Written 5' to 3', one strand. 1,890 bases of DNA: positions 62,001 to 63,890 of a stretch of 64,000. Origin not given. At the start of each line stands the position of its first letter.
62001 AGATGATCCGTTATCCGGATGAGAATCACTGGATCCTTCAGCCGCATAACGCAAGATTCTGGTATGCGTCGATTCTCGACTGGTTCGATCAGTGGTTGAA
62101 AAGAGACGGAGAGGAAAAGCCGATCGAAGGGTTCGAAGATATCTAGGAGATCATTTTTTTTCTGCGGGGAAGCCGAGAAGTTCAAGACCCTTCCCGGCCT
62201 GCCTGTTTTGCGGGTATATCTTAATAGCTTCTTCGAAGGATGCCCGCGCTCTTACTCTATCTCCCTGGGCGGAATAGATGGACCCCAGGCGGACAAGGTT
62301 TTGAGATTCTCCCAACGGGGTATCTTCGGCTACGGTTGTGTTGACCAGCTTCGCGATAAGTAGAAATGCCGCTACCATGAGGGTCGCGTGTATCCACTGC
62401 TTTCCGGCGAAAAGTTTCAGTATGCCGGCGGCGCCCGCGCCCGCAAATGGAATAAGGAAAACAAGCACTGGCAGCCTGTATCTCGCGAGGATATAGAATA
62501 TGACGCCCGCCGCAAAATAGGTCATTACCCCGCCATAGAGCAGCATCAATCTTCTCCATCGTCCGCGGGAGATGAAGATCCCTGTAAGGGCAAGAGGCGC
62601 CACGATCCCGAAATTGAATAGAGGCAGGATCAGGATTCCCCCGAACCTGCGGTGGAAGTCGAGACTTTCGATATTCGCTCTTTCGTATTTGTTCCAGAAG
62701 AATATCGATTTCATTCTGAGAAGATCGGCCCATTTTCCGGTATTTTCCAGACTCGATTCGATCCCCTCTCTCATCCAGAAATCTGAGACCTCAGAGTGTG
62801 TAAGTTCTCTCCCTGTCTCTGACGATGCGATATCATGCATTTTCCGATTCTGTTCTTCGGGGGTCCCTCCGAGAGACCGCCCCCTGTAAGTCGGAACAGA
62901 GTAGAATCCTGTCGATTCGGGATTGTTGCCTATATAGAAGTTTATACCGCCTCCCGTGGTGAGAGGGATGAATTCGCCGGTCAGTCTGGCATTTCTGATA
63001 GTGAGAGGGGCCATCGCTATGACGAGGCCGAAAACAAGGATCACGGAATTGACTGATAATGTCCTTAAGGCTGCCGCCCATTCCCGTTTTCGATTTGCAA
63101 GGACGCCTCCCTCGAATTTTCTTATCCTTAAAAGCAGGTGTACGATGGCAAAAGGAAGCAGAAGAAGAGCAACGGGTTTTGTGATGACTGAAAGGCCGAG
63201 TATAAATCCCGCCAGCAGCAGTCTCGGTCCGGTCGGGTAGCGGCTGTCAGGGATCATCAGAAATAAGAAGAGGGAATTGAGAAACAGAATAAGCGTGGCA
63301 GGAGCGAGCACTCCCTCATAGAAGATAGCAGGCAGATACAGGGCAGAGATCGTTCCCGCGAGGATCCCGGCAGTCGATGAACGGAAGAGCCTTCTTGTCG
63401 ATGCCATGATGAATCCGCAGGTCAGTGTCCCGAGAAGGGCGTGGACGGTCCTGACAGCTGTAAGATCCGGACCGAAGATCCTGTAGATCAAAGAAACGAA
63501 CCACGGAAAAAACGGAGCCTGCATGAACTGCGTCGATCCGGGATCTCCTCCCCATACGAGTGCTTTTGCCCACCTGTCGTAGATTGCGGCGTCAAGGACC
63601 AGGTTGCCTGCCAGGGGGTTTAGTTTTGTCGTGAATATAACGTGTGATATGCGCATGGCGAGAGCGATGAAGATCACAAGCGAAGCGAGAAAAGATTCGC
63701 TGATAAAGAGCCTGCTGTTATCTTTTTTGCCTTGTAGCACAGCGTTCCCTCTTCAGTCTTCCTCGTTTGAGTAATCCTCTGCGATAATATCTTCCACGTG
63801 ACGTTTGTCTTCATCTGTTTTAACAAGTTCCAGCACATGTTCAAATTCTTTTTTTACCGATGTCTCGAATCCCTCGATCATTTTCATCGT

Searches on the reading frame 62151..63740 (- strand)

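Call 38: search_protein_families(library=pfam, proteins=[window:62151-63740:-], max_evalue=0.00001)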
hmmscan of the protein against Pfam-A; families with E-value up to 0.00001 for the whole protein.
window:62151-63740:- (529 aa): 1 family
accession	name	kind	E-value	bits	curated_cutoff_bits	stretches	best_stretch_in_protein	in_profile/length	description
PF13231.12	PMT_2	-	1.4e-10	42.1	26.1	1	74-205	2-132/160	Dolichyl-phosphate-mannose-protein mannosyltransferase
